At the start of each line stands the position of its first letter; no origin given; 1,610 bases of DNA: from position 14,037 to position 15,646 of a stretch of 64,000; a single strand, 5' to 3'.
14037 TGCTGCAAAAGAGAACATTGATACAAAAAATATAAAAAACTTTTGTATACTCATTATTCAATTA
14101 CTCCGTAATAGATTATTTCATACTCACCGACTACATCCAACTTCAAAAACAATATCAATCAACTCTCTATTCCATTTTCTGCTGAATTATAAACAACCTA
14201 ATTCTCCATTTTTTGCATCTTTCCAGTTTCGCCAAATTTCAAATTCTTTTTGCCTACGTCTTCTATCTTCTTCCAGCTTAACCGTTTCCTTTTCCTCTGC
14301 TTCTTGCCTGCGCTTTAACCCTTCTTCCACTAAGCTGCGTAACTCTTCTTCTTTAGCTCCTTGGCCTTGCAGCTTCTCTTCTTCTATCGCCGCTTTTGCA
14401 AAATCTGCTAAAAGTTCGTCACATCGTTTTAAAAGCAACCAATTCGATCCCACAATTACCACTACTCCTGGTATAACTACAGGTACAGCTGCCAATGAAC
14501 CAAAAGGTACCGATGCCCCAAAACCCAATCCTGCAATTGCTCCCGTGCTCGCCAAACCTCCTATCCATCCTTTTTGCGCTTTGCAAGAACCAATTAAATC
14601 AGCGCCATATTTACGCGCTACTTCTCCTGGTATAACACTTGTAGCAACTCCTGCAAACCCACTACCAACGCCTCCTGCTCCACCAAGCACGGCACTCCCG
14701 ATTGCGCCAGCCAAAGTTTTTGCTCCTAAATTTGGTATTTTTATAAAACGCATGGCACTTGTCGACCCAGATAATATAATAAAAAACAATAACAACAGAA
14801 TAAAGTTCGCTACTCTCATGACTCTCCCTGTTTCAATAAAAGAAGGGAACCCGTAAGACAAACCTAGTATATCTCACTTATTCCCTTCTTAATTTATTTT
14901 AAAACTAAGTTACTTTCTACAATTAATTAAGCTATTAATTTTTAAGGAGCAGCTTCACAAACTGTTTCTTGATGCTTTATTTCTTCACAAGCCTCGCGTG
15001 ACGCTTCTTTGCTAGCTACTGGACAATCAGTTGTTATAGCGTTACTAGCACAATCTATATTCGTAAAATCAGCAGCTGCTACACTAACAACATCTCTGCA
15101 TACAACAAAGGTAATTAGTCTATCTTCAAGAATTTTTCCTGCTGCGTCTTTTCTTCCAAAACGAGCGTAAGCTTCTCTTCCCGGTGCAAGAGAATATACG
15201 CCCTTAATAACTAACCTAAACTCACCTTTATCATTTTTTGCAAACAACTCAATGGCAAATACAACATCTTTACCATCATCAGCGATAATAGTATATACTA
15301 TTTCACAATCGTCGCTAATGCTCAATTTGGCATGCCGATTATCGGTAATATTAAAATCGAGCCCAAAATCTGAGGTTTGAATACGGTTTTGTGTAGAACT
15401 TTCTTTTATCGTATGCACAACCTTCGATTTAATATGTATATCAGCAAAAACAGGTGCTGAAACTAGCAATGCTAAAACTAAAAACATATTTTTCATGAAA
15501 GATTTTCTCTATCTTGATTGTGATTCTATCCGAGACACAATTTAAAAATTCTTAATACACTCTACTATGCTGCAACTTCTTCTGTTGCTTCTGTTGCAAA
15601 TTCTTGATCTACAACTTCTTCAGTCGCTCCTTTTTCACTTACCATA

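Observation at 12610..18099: Accessory block of six tandem paralogous small secreted proteins interleaved with two glycine-zipper membrane proteins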

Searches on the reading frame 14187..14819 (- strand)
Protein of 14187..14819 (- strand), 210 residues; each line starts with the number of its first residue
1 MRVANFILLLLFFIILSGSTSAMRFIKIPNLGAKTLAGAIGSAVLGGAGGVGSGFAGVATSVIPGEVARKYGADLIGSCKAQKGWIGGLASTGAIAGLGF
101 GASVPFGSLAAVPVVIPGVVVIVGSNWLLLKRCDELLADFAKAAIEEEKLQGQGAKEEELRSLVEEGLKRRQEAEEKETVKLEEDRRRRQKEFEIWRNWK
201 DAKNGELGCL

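Call 4: search_protein_families(library=pfam, proteins=[window:14187-14819:-], max_evalue=1)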
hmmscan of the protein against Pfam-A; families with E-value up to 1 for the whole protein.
window:14187-14819:- (210 aa): 1 family
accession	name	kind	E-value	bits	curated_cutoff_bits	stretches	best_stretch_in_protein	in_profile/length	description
PF02029.20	Caldesmon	-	0.45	9.7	50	1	144-197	280-330/498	Caldesmon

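Call 62: search_protein_families(library=ncbifam, proteins=[window:14187-14819:-], max_evalue=0.1)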
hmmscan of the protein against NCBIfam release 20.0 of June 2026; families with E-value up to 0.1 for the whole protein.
window:14187-14819:- (210 aa): 3 families
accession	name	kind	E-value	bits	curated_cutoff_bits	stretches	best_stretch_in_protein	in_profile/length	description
NF033634.1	SLATT_1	domain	0.012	15.6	41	1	90-149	36-93/132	SLATT domain-containing protein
TIGR04402.2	mob_CxxC_CxxC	subfamily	0.032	14.5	70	1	98-188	48-131/180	mobilome CxxCx(11)CxxC protein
NF002768.0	PRK02842.1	equivalog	0.099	11.5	324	0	140-174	64-97/423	ferredoxin:protochlorophyllide reductase (ATP-dependent) subunit N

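Call 70: find_homologous_proteins(query=window:14187-14819:-, max_evalue=0.001)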
Query window:14187-14819:- (210 aa): 1 proteins with E <= 0.001 among 3731 candidates.
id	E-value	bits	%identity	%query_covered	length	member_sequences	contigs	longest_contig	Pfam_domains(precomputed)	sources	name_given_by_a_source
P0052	4.0e-114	397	100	90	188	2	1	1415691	-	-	-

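Call 88: search_protein_families(library=padloc, proteins=[window:14187-14819:-], max_evalue=0.01)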
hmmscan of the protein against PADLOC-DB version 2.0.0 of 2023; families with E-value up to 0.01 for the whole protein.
window:14187-14819:- (210 aa): 0 families

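Call 89: search_protein_families(library=phrogs, proteins=[window:14187-14819:-], max_evalue=0.01)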
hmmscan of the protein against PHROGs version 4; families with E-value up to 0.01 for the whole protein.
window:14187-14819:- (210 aa): 0 families

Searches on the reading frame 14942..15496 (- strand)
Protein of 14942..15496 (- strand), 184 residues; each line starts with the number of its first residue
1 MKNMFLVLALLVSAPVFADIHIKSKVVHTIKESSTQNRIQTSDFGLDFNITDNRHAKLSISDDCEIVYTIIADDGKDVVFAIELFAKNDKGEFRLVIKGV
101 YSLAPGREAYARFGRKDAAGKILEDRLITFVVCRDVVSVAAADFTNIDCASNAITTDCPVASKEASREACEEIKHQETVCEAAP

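Call 4: search_protein_families(library=pfam, proteins=[window:14942-15496:-], max_evalue=1)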
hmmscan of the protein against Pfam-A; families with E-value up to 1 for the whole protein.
window:14942-15496:- (184 aa): 0 families

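Call 10: find_homologous_proteins(query=A2, max_evalue=0.01)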
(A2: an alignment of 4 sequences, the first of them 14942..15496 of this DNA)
Query A2 (4 sequences) (184 aa, profile of the alignment): 6 proteins with E <= 0.01 among 4970 candidates.
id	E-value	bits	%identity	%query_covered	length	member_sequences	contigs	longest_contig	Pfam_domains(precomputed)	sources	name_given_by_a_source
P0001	4.9e-74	266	100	98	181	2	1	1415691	-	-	-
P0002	2.9e-69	250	41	66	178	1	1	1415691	-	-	-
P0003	6.7e-61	223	32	73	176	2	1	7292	-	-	-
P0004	2.8e-37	146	54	76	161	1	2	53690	-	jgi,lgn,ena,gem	-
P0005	5.0e-32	129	26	59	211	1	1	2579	-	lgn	-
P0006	6.3e-24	103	26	55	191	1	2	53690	-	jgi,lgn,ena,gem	-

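Call 12: find_encoding_contigs(protein=P0004, flank=10000, max_places=4)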
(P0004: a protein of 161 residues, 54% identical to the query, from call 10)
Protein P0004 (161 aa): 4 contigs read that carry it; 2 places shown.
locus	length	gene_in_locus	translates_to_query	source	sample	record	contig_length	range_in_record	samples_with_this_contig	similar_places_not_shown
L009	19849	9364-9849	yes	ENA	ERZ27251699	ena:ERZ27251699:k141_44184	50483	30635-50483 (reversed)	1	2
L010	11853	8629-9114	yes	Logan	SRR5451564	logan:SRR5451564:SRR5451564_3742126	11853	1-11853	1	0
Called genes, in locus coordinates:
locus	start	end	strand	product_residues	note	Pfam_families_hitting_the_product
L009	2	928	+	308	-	?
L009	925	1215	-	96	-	-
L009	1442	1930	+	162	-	-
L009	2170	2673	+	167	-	-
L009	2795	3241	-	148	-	PF00334:NDK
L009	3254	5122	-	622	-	PF21710:Spt6_S1 (faint), PF23459:S1_RRP5 (faint), PF24685:OB_RRP5_4th (faint), PF00575:S1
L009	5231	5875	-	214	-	-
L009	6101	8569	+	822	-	PF00133:tRNA-synt_1, PF09334:tRNA-synt_1g, PF13603:tRNA-synt_1_2, PF00133:tRNA-synt_1, PF09334:tRNA-synt_1g (weak), PF08264:Anticodon_1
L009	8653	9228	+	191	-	-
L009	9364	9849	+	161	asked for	-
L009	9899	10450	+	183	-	-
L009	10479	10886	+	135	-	-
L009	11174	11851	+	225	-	PF00923:TAL_FSA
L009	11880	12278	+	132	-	PF07884:VKOR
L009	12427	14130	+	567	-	PF09820:AAA-ATPase_like, PF08011:PDDEXK_9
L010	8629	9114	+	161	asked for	-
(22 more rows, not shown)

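Call 22: find_related_loci(query=A2, collection=genome_contigs, flank=6000)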
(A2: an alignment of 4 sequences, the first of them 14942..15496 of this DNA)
Query A2 (184 aa) in genome_contigs; peptide patterns used: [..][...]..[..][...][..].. (x = any residue, [..] = any of these).
64 stretches matched a pattern, but none encodes a relative of the query by tblastn (E <= 1e-3).

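Call 30: search_protein_representatives(alignment_id=A3)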
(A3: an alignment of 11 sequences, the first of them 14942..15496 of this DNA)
Query: 11 sequences, 182 profile positions. Proteins with E-value up to 0.001 (for the whole library): 51; up to 1e-10: 17; up to 1e-30: 11. The best 51 are listed.
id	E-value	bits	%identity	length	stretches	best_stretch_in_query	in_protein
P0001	3.1e-61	222.8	-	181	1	4-180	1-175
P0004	4.8e-55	202.6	-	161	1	1-174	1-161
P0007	2.1e-52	194.0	-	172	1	1-172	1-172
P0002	2.3e-52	193.8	-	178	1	1-166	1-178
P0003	1.5e-50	188.0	-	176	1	1-171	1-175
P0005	2.5e-50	187.2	-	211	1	1-181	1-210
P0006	1.1e-47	178.6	-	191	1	1-182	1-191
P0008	1.4e-34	135.9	-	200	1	1-180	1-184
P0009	8.7e-34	133.3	-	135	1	2-136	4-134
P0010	7.0e-31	123.8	-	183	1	1-162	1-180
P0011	8.2e-31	123.6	-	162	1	4-172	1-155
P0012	6.0e-19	85.0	-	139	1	1-147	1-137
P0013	1.2e-14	70.9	-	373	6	93-120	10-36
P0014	1.5e-12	64.1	-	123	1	1-135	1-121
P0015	3.0e-12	63.1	-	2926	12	67-147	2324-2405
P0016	3.4e-11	59.7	-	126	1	1-126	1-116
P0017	3.5e-11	59.7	-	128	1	1-123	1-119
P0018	1.0e-09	54.9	-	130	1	1-134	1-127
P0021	1.5e-07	47.8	-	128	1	1-137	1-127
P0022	2.2e-07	47.3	-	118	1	1-135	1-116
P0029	8.4e-06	42.1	-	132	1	5-133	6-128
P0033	2.7e-05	40.5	-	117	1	57-121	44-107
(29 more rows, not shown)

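Call 32: search_protein_families(library=pfam, proteins=[P0015], max_evalue=0.01)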
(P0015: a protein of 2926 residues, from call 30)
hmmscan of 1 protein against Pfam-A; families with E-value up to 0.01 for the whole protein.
P0015 (2926 aa): 8 families
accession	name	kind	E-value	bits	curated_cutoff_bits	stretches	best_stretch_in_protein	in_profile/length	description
PF00028.23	Cadherin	-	5e-63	210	28.8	11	935-1017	14-90/93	Cadherin domain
PF17963.7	Big_9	-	6.3e-12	46.7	23.6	0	537-646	1-84/89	Bacterial Ig domain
PF07110.17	EthD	-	1.7e-09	39.2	22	0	977-1004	63-90/96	EthD domain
PF16184.11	Cadherin_3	-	1e-08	35.6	25.5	1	547-649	9-103/106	Cadherin-like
PF21160.3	PrkC-like_PASTA-like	-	2.4e-08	34.7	27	0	996-1016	19-39/74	Serine/threonine protein kinase-like, C-terminal PASTA-like domain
PF00353.25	HemolysinCabind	-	1.2e-06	28.8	23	1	683-709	10-36/36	RTX calcium-binding nonapeptide repeat (4 copies)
PF05345.18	He_PIG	-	7.6e-05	23.5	24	0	204-291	17-95/96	Putative Ig domain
PF17803.7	Cadherin_4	-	9.6e-05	23.3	25.1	1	528-595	2-67/71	Bacterial cadherin-like domain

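Call 35: search_solved_structures(query=A4, max_evalue=10)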
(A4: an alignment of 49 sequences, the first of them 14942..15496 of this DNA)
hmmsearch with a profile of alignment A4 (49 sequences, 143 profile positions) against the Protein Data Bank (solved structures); distinct sequences matched with E-value up to 10: 6.
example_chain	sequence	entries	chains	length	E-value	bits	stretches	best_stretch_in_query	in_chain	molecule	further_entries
6nfr_A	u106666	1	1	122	0.48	13.7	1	1-109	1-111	CopC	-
2l9c_A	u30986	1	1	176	0.76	13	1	41-129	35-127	Darcin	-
8tne_A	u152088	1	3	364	0.92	12.8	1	76-114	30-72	Pectinesterase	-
6nfq_A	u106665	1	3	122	1.1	12.5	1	1-98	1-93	CopC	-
4pqx_A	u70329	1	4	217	1.8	11.8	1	28-86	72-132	Uncharacterized protein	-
6nfs_A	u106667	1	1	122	3.9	10.7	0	1-110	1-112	CopC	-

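Call 36: search_protein_families(library=pfam, alignment_id=A4, max_evalue=0.1)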
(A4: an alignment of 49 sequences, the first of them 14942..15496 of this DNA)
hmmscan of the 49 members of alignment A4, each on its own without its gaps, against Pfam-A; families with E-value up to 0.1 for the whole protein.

A. member 1, window:14942-15496:- (184 aa): 0 families

B. families by the number of members that match (of 49 scanned): 28 families (the first 25 are shown)
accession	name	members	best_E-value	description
PF19467.4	DUF6004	1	0.003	Family of unknown function (DUF6004)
PF16258.11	DUF4912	1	0.0042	Domain of unknown function (DUF4912)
PF05751.16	FixH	1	0.0056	FixH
PF21613.2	Pesticin_RB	1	0.0072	Pesticin, receptor binding domain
PF21923.1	BON_like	1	0.011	BON-like domain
PF09876.14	DUF2103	1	0.011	Predicted metal-binding protein (DUF2103)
PF07065.19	D123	1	0.013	D123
PF17786.7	Mannosidase_ig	1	0.014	Mannosidase Ig/CBM-like domain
PF00345.26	PapD_N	1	0.021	Pili and flagellar-assembly chaperone, PapD N-terminal domain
PF14993.11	Neuropeptide_S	1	0.024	Neuropeptide S precursor protein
PF14173.11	ComGG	1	0.029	ComG operon protein 7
PF23522.1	Microp_apicomplexa_12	1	0.029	Apicomplexa microprotein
PF16397.10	DUF5006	1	0.029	Domain of unknown function (DUF5006)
PF04200.17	Lipoprotein_17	1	0.034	Lipoprotein associated domain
PF21250.3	SOGP_2nd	1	0.04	Glycoside phosphorylase supersandwich domain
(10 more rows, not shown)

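Call 39: predict_structure(alignment_id=A4)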
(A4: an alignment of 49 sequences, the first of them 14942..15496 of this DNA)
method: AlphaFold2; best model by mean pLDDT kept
length: 184 residues; sequences in the alignment: 49
mean_pLDDT: 79.4   pTM: 0.64
mean pLDDT of the five models: 79.4, 77.8, 77.5, 77.3, 77.1
residues with pLDDT >= 90: 111; 70-90: 8; 50-70: 34; < 50: 31
segments of 3 or more residues with pLDDT < 50: 143-164, 166-168
pLDDT, mean of each block of 10 residues (from residue 1): 62 68 95 93 94 93 95 96 96 97 97 94 95 77 47 43 48 50 49
secondary structure, 60 per line:
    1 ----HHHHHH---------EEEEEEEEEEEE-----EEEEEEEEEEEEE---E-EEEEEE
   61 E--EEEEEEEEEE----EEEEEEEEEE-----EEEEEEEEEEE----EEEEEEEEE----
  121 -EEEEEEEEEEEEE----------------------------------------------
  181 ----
elements in order: H5-10 E20-31 E37-49 E55-61 E64-73 E78-87 E93-103 E108-116 E122-134

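Call 41: fold_search(model_id=the predicted structure, library=pdb)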
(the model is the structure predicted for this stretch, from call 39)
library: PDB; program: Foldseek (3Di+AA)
matches with E <= 10: 1335; with E <= 0.001: 0
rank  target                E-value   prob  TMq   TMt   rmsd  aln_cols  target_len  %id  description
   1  7as6                  1.2e-03  0.91  0.22  0.27  13.9       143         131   10  2.0 angstrom structure of plant Extended Synaptotagmin 1, C2A domain (released 2021-08-18)
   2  4xbm_B                3.1e-03  0.75  0.19  0.11  14.3       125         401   10  X-ray crystal structure of Notch ligand Delta-like 1 (released 2015-03-11)
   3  7atp                  3.4e-03  1.00  0.29  0.38  11.1       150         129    7  2.0 angstrom structure in complex with Ca of plant Extended Synaptotagmin 1, C2A domain (released 2021-08-18)
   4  4xbm_A                5.9e-03  0.54  0.18  0.15  16.2       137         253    9  X-ray crystal structure of Notch ligand Delta-like 1 (released 2015-03-11)
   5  9q0y_A                6.5e-03  0.72  0.22  0.05  16.9       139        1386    9  Asymmetric syNOS (released 2026-01-14)
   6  9q15_A                6.9e-03  0.66  0.20  0.04  17.2       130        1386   10  syNOS Asymmetric Locked State (Composite) (released 2026-01-14)
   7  3l9b                  9.0e-03  0.77  0.22  0.28  12.6       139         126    9  Crystal Structure of Rat Otoferlin C2A (released 2011-01-19)
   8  9zk1_D                9.5e-03  0.85  0.24  0.31  12.7       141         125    8  Crystal structure of a calcium bound C2 domain containing protein from Trichomonas vaginalis (P21 form) (released 2025-12-17)
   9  1djh_B                1.3e-02  0.90  0.24  0.10  13.6       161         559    7  PHOSPHOINOSITIDE-SPECIFIC PHOSPHOLIPASE C-DELTA1 FROM RAT COMPLEXED WITH BARIUM (released 1997-07-07)
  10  5izr_B                1.3e-02  0.87  0.24  0.08  15.6       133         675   10  Human GIVD cytosolic phospholipase A2 in complex with Methyl gamma-Linolenyl Fluorophosphonate inhibitor and Terbium C (released 2016-06-08)
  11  4xlw_H                1.6e-02  0.47  0.19  0.15  13.7       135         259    6  Complex of Notch1 (EGF11-13) bound to Delta-like 4 (N-EGF2) (released 2015-03-04)
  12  7x7z_A                1.6e-02  0.63  0.20  0.23  15.3       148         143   14  The crystal structure of 2+2/4+2 cyclase PloI4 (released 2023-02-08)
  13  7x7z_B                1.6e-02  0.60  0.20  0.23  15.2       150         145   13  The crystal structure of 2+2/4+2 cyclase PloI4 (released 2023-02-08)
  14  9zk4_B                1.7e-02  0.94  0.28  0.35  11.0       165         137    7  Crystal structure of a malonate bound C2 domain containing protein from Trichomonas vaginalis (P21 form) (released 2025-12-17)
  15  1r0u                  1.7e-02  0.77  0.21  0.27  15.2       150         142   13  Crystal structure of ywiB protein from Bacillus subtilis (released 2003-12-30)
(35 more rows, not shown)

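Call 55: find_encoding_contigs(protein=P0022, flank=5000, max_places=3)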
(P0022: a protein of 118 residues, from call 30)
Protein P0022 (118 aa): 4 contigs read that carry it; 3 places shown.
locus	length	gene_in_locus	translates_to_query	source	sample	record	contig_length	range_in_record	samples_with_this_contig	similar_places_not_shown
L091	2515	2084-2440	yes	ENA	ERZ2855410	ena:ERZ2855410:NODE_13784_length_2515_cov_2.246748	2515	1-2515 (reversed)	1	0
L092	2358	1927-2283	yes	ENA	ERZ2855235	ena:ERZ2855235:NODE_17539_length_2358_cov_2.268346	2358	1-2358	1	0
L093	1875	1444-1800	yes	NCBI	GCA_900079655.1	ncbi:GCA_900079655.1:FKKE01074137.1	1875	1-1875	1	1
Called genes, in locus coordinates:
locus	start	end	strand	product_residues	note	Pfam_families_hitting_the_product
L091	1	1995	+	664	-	?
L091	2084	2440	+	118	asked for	-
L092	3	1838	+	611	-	?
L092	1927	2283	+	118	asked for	-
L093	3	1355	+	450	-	?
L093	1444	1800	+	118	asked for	-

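Call 56: find_encoding_contigs(protein=P0033, flank=5000, max_places=3)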
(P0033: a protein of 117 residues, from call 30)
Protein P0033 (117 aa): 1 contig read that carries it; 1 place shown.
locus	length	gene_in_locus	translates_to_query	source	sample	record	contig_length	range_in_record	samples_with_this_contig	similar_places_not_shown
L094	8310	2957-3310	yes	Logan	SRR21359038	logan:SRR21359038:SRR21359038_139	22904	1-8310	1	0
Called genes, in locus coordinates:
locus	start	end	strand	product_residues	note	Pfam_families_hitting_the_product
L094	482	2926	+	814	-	PF00133:tRNA-synt_1, PF09334:tRNA-synt_1g, PF13603:tRNA-synt_1_2, PF00133:tRNA-synt_1, PF08264:Anticodon_1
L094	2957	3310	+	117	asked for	-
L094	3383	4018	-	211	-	-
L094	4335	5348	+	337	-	PF00153:Mito_carr (weak)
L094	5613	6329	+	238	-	PF23023:Anti-Pycsar_Apyc1, PF00753:Lactamase_B (weak), PF12706:Lactamase_B_2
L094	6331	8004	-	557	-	PF09820:AAA-ATPase_like, PF08011:PDDEXK_9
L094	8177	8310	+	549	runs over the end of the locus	PF13298:LigD_N, PF21686:LigD_Prim-Pol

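Call 62: search_protein_families(library=ncbifam, proteins=[window:14942-15496:-], max_evalue=0.1)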
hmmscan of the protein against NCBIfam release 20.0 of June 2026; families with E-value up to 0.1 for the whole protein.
window:14942-15496:- (184 aa): 0 families

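Call 72: list_cluster_members(proteins=[P0014, P0016, P0017, P0018, P0021, P0022, P0029, P0033, P0012, P0008])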
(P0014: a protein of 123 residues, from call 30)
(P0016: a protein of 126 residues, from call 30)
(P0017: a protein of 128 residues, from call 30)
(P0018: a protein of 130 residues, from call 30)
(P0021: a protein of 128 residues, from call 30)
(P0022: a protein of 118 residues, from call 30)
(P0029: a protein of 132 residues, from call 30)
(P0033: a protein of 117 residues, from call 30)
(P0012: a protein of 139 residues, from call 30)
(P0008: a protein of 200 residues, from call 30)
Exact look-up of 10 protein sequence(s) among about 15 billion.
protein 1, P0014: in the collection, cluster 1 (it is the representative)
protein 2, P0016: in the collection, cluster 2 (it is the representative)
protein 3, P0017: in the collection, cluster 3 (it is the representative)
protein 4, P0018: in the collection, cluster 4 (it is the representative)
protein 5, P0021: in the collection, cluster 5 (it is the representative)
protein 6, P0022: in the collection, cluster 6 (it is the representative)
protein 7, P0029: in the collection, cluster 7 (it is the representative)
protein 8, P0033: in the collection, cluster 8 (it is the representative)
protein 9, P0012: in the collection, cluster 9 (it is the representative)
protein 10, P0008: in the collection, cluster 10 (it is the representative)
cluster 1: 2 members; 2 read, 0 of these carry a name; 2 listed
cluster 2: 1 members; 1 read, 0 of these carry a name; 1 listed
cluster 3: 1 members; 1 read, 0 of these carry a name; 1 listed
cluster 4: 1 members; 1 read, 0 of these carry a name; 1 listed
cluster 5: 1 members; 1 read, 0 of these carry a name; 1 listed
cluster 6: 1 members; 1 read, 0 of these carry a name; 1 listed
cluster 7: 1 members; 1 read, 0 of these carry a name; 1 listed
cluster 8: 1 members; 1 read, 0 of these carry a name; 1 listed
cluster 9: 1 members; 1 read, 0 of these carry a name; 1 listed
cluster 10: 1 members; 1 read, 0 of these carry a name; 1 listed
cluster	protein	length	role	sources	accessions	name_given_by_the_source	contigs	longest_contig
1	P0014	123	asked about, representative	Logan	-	-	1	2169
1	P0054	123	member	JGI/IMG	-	-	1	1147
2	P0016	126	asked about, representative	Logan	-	-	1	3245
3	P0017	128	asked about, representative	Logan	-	-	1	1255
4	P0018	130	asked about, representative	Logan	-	-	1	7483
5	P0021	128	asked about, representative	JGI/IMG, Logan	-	-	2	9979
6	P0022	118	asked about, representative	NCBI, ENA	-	-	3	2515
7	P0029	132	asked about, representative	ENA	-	-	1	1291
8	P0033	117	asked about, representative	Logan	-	-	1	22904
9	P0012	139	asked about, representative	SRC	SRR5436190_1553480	-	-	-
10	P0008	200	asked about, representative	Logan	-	-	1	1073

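Call 88: search_protein_families(library=padloc, proteins=[window:14942-15496:-], max_evalue=0.01)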
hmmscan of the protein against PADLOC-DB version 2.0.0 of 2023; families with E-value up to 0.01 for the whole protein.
window:14942-15496:- (184 aa): 0 families

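Call 89: search_protein_families(library=phrogs, proteins=[window:14942-15496:-], max_evalue=0.01)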
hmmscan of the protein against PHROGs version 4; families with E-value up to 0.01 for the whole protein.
window:14942-15496:- (184 aa): 0 families

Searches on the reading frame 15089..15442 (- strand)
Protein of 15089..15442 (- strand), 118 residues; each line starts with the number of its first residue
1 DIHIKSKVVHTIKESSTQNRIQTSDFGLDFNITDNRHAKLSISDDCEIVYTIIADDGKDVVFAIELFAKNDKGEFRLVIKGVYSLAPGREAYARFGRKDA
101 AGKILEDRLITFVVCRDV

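Call 49: predict_structure(alignment_id=A5)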
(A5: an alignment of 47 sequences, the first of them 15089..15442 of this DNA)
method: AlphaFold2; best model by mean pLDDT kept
length: 118 residues; sequences in the alignment: 47
mean_pLDDT: 94.1   pTM: 0.80
mean pLDDT of the five models: 94.1, 94.0, 93.7, 93.8, 93.4
residues with pLDDT >= 90: 108; 70-90: 10; 50-70: 0; < 50: 0
segments of 3 or more residues with pLDDT < 50: none
pLDDT, mean of each block of 10 residues (from residue 1): 95 92 95 91 93 96 95 96 97 93 94 92
secondary structure, 60 per line:
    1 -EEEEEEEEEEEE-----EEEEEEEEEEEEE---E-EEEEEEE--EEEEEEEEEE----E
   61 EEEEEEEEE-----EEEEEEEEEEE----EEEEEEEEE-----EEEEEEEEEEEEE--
elements in order: E2-13 E19-31 E37-43 E46-55 E60-69 E75-85 E90-98 E104-116

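Call 51: fold_search(model_id=the predicted structure, library=pdb)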
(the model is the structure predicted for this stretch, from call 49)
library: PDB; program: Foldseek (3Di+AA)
matches with E <= 10: 1323; with E <= 0.001: 0
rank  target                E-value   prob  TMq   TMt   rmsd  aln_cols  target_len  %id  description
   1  4xbm_B                2.6e-03  0.87  0.28  0.11  14.0       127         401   10  X-ray crystal structure of Notch ligand Delta-like 1 (released 2015-03-11)
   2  7as6                  5.7e-03  0.85  0.29  0.27  13.8       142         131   10  2.0 angstrom structure of plant Extended Synaptotagmin 1, C2A domain (released 2021-08-18)
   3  4xbm_A                6.7e-03  0.63  0.25  0.15  13.6       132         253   10  X-ray crystal structure of Notch ligand Delta-like 1 (released 2015-03-11)
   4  7atp                  7.4e-03  0.94  0.33  0.31  13.5       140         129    8  2.0 angstrom structure in complex with Ca of plant Extended Synaptotagmin 1, C2A domain (released 2021-08-18)
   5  9zk1_D                1.1e-02  0.97  0.36  0.35  11.2       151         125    7  Crystal structure of a calcium bound C2 domain containing protein from Trichomonas vaginalis (P21 form) (released 2025-12-17)
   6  7alt_A                1.2e-02  0.57  0.27  0.15  13.6       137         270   11  Structure of Drosophila Serrate C2-DSL-EGF1-EGF2 (released 2021-08-04)
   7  4xlw_H                1.7e-02  0.54  0.26  0.15  14.2       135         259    8  Complex of Notch1 (EGF11-13) bound to Delta-like 4 (N-EGF2) (released 2015-03-04)
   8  5izr_B                2.4e-02  0.98  0.40  0.10   5.9       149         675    8  Human GIVD cytosolic phospholipase A2 in complex with Methyl gamma-Linolenyl Fluorophosphonate inhibitor and Terbium C (released 2016-06-08)
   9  3l9b                  2.4e-02  0.69  0.28  0.27  12.7       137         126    9  Crystal Structure of Rat Otoferlin C2A (released 2011-01-19)
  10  1xae_B                2.4e-02  0.35  0.25  0.17  14.9       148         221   13  Crystal structure of wild type yellow fluorescent protein zFP538 from Zoanthus (released 2005-02-08)
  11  5iz5_A                2.8e-02  0.89  0.36  0.08   7.4       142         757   10  Human GIVD cytosolic phospholipase A2 (released 2016-06-08)
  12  5mwf_E                2.8e-02  0.60  0.29  0.17  12.9       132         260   10  Human Jagged2 C2-EGF2 (released 2017-06-14)
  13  1zgp_A                2.8e-02  0.57  0.28  0.18  15.4       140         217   12  Crystal Structure of the Discosoma Red Fluorescent Protein (DsRed) Variant K70M (released 2005-08-02)
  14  7ah9_5P               3.0e-02  0.87  0.38  0.11  17.5       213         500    7  Substrate-engaged type 3 secretion system needle complex from Salmonella enterica typhimurium - SpaR state 1 (released 2021-03-17)
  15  4cc0_B                3.1e-02  0.54  0.29  0.16  13.8       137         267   12  Notch ligand, Jagged-1, contains an N-terminal C2 domain (released 2013-11-27)
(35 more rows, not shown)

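Call 54: fold_search(model_id=the predicted structure, library=viral)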
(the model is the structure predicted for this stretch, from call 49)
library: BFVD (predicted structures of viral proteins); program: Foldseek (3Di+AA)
matches with E <= 10: 1050; with E <= 0.001: 0
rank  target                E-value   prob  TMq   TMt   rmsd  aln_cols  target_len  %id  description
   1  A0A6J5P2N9            1.6e-03  1.00  0.42  0.14   9.1       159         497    9  Uncharacterized protein [uncultured Caudovirales phage]
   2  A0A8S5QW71            4.7e-03  0.85  0.26  0.09  16.8       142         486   10  Uncharacterized protein [Siphoviridae sp. ctzSN25]
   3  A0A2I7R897            8.1e-03  0.44  0.21  0.19  15.6       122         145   14  (no name in the UniProt tables at hand)
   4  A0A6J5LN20            9.4e-03  0.20  0.16  0.08  17.5       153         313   10  Uncharacterized protein [uncultured Caudovirales phage]
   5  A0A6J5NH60            1.4e-02  0.33  0.18  0.10  16.6       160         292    7  Uncharacterized protein [uncultured Caudovirales phage]
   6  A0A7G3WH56            2.0e-02  0.44  0.19  0.15  15.1       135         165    7  Uncharacterized protein [Arthronema virus TR020]
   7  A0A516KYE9            2.0e-02  0.38  0.24  0.19  15.4       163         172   12  (no name in the UniProt tables at hand)
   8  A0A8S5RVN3            2.5e-02  0.60  0.24  0.23  11.3       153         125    6  Uncharacterized protein [Siphoviridae sp. ctHip2]
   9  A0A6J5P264            3.2e-02  0.23  0.19  0.13  16.8       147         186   13  Uncharacterized protein [uncultured Caudovirales phage]
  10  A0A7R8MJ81            3.4e-02  0.66  0.29  0.20  10.8       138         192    9  Uncharacterized protein [Klebsiella phage vB_KvM-Eowyn]
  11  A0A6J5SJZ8            3.6e-02  0.87  0.36  0.28   7.8       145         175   11  Outer membrane protein beta-barrel [uncultured Caudovirales phage]
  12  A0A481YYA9            3.8e-02  0.69  0.30  0.20  11.7       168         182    5  Uncharacterized protein [Marseillevirus LCMAC202]
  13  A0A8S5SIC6            4.2e-02  0.41  0.24  0.16  14.8       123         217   10  Uncharacterized protein [Phage sp. ctqZP6]
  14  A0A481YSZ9            4.4e-02  0.28  0.18  0.06  15.9       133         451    7  Uncharacterized protein [Marseillevirus LCMAC102]
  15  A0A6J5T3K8            4.6e-02  0.44  0.25  0.05  15.5       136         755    8  Uncharacterized protein [uncultured Caudovirales phage]
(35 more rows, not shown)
